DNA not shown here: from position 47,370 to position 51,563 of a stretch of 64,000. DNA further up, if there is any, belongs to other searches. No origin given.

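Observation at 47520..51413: Giant SipW-cognate protein combining repeat modules with a GH3 (NagZ-like) N-acetylhexosaminidase domain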

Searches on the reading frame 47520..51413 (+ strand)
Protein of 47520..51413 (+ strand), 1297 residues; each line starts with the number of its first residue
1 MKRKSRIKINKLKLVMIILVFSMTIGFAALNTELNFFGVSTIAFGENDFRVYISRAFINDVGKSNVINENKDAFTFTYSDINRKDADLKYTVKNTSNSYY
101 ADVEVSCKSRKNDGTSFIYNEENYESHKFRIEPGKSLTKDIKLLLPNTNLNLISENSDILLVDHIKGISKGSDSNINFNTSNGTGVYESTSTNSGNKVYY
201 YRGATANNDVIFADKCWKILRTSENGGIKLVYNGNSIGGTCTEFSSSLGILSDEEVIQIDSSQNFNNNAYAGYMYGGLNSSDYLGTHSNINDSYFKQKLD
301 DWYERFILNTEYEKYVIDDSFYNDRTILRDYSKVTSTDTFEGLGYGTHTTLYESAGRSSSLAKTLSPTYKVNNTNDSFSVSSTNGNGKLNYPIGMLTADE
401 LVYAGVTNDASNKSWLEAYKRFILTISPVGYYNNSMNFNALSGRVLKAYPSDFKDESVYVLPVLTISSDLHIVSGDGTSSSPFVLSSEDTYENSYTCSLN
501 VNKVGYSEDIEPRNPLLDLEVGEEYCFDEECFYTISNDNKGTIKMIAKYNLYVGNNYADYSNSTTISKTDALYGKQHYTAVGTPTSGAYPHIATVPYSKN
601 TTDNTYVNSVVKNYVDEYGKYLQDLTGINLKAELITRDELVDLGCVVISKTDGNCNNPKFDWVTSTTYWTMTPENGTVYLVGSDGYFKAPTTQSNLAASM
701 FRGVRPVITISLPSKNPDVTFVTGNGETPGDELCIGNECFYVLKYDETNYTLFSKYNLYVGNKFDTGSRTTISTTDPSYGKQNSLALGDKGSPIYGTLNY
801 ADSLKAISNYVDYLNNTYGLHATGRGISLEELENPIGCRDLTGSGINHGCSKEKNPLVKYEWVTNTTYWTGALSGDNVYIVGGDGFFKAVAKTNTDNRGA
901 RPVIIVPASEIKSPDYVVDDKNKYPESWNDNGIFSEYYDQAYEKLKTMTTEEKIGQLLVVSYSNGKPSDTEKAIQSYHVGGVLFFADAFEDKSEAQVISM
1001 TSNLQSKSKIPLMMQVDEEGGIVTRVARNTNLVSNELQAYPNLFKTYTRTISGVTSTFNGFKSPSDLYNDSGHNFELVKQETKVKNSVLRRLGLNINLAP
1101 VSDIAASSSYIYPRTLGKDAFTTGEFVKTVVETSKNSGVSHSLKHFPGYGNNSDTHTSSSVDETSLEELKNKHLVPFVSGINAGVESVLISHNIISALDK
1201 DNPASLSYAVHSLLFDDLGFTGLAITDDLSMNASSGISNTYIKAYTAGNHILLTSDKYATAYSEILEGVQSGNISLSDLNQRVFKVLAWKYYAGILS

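Call 5: search_protein_families(library=pfam, proteins=[window:47520-51413:+], max_evalue=0.01)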
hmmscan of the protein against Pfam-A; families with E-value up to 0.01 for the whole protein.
window:47520-51413:+ (1297 aa): 1 family
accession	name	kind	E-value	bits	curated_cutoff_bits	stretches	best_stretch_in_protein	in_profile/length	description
PF00933.27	Glyco_hydro_3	-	1.2e-51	176.4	27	1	949-1287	1-314/316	Glycosyl hydrolase family 3 N terminal domain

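Call 6: search_protein_families(library=ncbifam, proteins=[window:47520-51413:+], max_evalue=0.01)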
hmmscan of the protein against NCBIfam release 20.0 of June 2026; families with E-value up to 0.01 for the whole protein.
window:47520-51413:+ (1297 aa): 5 families
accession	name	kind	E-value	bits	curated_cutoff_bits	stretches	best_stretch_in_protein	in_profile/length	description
NF003740.0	PRK05337.1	equivalog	2.2e-34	119.1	207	2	1070-1272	92-297/340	beta-N-acetylhexosaminidase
NF011678.0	PRK15098.1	equivalog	4.1e-19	68.5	666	2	1067-1295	124-358/765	beta-glucosidase BglX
NF052329.1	XyloArabinsidase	equivalog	4e-11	41.7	1050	1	1069-1296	117-347/750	beta-xylosidase/alpha-l-arabinosidase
NF052331.1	Bet13-16Glucosase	equivalog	8.4e-11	40.7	1330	1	1063-1295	96-335/750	exo-beta-d-1,3/1,6-glucosidase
NF052330.1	BetGlucosiCelf0468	equivalog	0.00018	19.9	1300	1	1072-1234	66-229/817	beta-d-glucosidase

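Call 12: find_homologous_proteins(query=window:47520-51410:+)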
Query window:47520-51410:+ (1297 aa): 53 proteins with E <= 0.001 among 8000 candidates.
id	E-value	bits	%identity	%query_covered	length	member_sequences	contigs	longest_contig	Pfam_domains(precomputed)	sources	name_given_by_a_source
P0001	0.0e+0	2912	100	100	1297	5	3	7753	PF00933.28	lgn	-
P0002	0.0e+0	2597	89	100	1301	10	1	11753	PF00933.28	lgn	-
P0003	0.0e+0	1921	66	99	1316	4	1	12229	PF00933.28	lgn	-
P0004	0.0e+0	1906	66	100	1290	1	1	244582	PF00933.28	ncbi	-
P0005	0.0e+0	1699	60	100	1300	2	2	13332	PF00933.28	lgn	-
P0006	0.0e+0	1679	61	100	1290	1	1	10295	PF00933.28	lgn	-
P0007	0.0e+0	1611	58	100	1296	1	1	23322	PF00933.28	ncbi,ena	-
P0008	0.0e+0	1264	73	58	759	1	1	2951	-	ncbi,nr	ncbi:MAG: hypothetical protein K2H20_01040, partial [Bacilli bacterium]|nr:hypothetical protein [Bac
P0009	0.0e+0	1131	56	64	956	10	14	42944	PF00933.28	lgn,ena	-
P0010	2.0e-243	829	50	31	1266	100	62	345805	PF00933.28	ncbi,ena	-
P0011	1.3e-235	803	49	32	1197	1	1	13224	PF00933.28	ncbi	-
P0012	4.2e-235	802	49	49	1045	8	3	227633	PF00933.28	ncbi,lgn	-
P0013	1.1e-233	797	49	49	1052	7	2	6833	PF00933.28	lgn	-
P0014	4.0e-80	288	34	28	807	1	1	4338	-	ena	-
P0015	6.4e-73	264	35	24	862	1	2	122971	PF19789.7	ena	-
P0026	8.4e-39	151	33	27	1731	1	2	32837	PF09479.17,PF12810.14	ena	-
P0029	9.4e-25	105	31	16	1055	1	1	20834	PF00092.35,PF13519.13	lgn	-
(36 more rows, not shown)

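Call 13: search_protein_families(library=pfam, proteins=[P0015, P0010, P0026, P0029], max_evalue=10)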
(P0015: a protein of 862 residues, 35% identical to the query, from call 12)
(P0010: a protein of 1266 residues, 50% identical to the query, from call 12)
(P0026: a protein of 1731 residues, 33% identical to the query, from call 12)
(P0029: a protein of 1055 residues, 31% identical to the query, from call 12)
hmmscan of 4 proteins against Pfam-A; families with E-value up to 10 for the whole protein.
P0015 (862 aa): 1 family
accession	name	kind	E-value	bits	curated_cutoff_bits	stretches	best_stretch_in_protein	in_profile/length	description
PF25361.1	AAA_lid_RFC1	-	0.25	11.3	34.9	0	830-848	31-49/59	RFC1-like, AAA+ ATPase lid domain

P0010 (1266 aa): 3 families
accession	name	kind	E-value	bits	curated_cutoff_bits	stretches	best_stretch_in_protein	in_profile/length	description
PF00933.27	Glyco_hydro_3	-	7.4e-49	167.3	27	1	930-1257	1-314/316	Glycosyl hydrolase family 3 N terminal domain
PF24788.1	AtPDCT1_2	-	0.055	13.7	27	1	521-565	91-134/160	AtPDCT1/2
PF03413.25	PepSY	-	8.3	7.2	24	0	911-924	40-53/60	Peptidase propeptide and YPEB domain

P0026 (1731 aa): 6 families
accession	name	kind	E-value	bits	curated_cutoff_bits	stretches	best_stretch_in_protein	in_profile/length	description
PF12810.13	ALK_LTK_GRD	-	7.3e-41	141.2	24.5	1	734-977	6-242/243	ALK/LTK, Glycine-rich domain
PF09479.16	Flg_new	-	7.2e-08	32.9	27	1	370-413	3-43/65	Listeria-Bacteroides repeat domain (List_Bact_rpt)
PF22633.2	F5_F8_type_C_2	-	0.0017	19.4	27.8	1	1043-1118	2-71/91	NedA-like, galactose-binding domain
PF19789.6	DUF6273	-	0.0017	18.7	23.5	2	1662-1710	124-171/172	Domain of unknown function (DUF6273)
PF09132.16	BmKX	-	0.26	11.9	24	1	1215-1227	1-13/30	BmKX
PF07603.17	Lcl_C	-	1.6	9.5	34.9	1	1655-1706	66-116/117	Lcl C-terminal domain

P0029 (1055 aa): 5 families
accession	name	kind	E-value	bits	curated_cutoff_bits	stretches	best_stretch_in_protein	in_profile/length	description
PF13519.12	VWA_2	-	4.1e-13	50.3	27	1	96-200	1-106/107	von Willebrand factor type A domain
PF00092.34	VWA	-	9.8e-11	42.6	23.8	1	95-244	1-151/174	von Willebrand factor type A domain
PF25106.1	VWA_4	-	0.0011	19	27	1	96-166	2-73/169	von Willebrand factor A domain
PF07104.16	DUF1366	-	0.046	13.9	23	1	359-385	38-64/117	Protein of unknown function (DUF1366)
PF21426.3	GBS104-like_Ig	-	2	9.7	26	1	287-355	27-98/112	Tip pilin GBS104-like, Ig-like domain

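Call 18: find_encoding_contigs(protein=P0004, flank=10000, max_places=2)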
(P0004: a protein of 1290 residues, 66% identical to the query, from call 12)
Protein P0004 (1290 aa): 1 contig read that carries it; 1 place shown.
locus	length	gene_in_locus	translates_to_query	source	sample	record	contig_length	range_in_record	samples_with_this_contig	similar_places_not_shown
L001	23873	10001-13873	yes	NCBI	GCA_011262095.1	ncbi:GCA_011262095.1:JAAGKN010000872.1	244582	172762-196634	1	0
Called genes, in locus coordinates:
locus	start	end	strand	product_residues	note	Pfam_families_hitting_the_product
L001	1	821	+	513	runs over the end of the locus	PF08238:Sel1 (faint)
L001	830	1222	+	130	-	PF00383:dCMP_cyt_deam_1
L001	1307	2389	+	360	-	PF04055:Radical_SAM, PF06969:HemN_C (weak)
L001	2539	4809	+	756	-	-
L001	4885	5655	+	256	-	-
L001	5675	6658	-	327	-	PF02557:VanY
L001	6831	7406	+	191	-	-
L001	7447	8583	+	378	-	PF10502:Peptidase_S26 (weak)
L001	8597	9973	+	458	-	-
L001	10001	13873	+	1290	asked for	PF00933:Glyco_hydro_3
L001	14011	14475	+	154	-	-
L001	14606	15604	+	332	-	PF03444:WHD_HrcA (weak), PF01628:HrcA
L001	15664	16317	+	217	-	PF01025:GrpE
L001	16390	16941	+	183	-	PF00012:HSP70, PF06723:MreB_Mbl, PF00012:HSP70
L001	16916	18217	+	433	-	PF00012:HSP70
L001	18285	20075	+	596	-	PF08439:Peptidase_M3_N, PF01432:Peptidase_M3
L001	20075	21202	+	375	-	PF00226:DnaJ, PF01556:DnaJ_C, PF00684:DnaJ_CXXCXGXG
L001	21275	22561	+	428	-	-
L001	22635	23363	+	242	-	-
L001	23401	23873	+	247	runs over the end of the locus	PF11667:DUF3267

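Call 19: find_encoding_contigs(protein=P0010, flank=10000, max_places=2)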
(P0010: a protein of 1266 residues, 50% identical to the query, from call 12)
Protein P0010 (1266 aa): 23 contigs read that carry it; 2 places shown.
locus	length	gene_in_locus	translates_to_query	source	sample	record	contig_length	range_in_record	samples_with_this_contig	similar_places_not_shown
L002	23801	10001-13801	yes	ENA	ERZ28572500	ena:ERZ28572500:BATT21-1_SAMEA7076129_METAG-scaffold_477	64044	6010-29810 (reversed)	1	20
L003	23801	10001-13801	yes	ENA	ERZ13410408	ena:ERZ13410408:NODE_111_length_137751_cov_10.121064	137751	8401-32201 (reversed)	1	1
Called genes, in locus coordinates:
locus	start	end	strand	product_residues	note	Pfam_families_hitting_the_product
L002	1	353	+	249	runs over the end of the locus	PF02463:SMC_N (weak), PF00005:ABC_tran, PF13304:AAA_21 (faint)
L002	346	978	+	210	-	PF01458:SUFBD_core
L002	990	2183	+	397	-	PF00266:Aminotran_5, PF01053:Cys_Met_Meta_PP, PF01212:Beta_elim_lyase (weak), PF01041:DegT_DnrJ_EryC1 (weak), PF00155:Aminotran_1_2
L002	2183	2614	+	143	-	PF01592:NifU_N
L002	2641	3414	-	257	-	PF13489:Methyltransf_23, PF01209:Ubie_methyltran (weak), PF05175:MTS (weak), PF08241:Methyltransf_11, PF08242:Methyltransf_12, PF13649:Methyltransf_25, PF13847:Methyltransf_31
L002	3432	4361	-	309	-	-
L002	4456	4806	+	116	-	-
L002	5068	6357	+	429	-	PF02403:Seryl_tRNA_N, PF00587:tRNA-synt_2b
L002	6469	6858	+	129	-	PF09951:Imm33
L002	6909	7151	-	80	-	-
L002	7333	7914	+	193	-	PF01381:HTH_3, PF12844:HTH_19, PF13443:HTH_26 (weak)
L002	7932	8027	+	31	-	-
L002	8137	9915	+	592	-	-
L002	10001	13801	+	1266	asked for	PF00933:Glyco_hydro_3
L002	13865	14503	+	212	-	-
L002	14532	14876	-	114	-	-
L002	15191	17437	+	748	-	PF13491:FtsK_4TM (faint), PF17854:FtsK_alpha, PF01580:FtsK_SpoIIIE, PF09397:FtsK_gamma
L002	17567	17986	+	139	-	-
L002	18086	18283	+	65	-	-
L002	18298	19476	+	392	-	PF01553:Acyltransferase (faint)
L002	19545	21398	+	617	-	PF00512:HisKA, PF02518:HATPase_c, PF00072:Response_reg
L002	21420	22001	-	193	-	-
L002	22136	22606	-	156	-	-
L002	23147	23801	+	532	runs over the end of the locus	PF17802:SpaA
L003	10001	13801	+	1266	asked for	PF00933:Glyco_hydro_3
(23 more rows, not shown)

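Call 20: find_encoding_contigs(protein=P0012, flank=10000, max_places=2)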
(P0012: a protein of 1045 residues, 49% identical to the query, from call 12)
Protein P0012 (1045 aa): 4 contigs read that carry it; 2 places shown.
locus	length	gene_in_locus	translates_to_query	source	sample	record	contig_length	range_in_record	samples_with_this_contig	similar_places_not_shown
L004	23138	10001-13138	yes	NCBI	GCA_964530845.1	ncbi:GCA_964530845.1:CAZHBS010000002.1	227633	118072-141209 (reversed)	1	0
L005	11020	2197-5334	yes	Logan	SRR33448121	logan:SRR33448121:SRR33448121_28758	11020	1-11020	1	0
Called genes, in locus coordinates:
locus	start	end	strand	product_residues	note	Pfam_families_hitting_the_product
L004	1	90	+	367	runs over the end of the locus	PF17231:DUF5305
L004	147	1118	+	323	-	-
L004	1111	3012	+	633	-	-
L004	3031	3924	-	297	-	PF00126:HTH_1, PF03466:LysR_substrate, PF12849:PBP_like_2 (weak)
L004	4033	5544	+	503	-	PF09872:DUF2099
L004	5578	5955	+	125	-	-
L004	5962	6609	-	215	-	-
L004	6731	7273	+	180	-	PF03352:Adenine_glyco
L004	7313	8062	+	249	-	-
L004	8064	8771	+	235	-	PF02568:ThiI (faint)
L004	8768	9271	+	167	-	PF04463:2-thiour_desulf (weak)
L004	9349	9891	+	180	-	-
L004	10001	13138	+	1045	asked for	PF00933:Glyco_hydro_3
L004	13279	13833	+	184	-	-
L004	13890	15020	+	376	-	PF10502:Peptidase_S26 (faint)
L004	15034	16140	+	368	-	PF17231:DUF5305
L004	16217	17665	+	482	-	-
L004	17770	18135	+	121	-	PF00392:GntR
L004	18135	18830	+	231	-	PF00005:ABC_tran, PF13304:AAA_21 (weak)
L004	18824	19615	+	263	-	-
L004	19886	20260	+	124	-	PF00392:GntR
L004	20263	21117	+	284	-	PF00005:ABC_tran, PF13304:AAA_21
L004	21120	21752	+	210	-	PF13346:ABC2_membrane_5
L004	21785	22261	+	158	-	PF21805:Imm5_like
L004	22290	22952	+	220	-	PF00072:Response_reg, PF00486:Trans_reg_C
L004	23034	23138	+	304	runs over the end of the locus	PF00005:ABC_tran, PF13304:AAA_21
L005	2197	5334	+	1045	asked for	PF00933:Glyco_hydro_3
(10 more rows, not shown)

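Call 23: search_protein_families(library=pfam, proteins=[L004:15034-16137:+, L004:13279-13830:+, L004:16217-17662:+, L004:9349-9888:+, L002:8137-9912:+, L002:13865-14500:+], max_evalue=10)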
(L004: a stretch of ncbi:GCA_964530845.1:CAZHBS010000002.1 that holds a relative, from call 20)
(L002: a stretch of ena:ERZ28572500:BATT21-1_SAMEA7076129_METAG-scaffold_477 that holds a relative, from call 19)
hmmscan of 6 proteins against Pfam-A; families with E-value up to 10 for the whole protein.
L004:15034-16137:+ (368 aa): 3 families
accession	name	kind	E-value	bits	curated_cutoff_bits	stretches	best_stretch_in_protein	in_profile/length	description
PF17231.7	DUF5305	-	2.1e-15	57.2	29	1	127-351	1-217/217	Family of unknown function (DUF5305)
PF04159.19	NB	-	0.1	13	27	1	246-301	23-75/100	NB glycoprotein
PF25667.1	ASFV_P17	-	1.1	9.7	27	1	23-45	38-60/117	African swine fever virus minor capsid protein p17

L004:13279-13830:+ (184 aa): 2 families
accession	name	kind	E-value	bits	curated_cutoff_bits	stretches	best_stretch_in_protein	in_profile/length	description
PF22184.2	CBM_56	-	0.075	13.7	27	1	74-105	4-34/75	Carbohydrate binding module family 56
PF12911.12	OppC_N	-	0.19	12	23.9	1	2-24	11-33/53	N-terminal TM domain of oligopeptide transport permease C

L004:16217-17662:+ (482 aa): 0 families

L004:9349-9888:+ (180 aa): 0 families

L002:8137-9912:+ (592 aa): 2 families
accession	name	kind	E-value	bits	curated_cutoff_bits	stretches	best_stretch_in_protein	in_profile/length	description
PF07994.18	NAD_binding_5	-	0.2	11.5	25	1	112-188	49-129/321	Myo-inositol-1-phosphate synthase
PF14527.11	LAGLIDADG_WhiA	-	5.7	7.6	23.2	1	532-586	29-83/93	WhiA LAGLIDADG-like domain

L002:13865-14500:+ (212 aa): 0 families
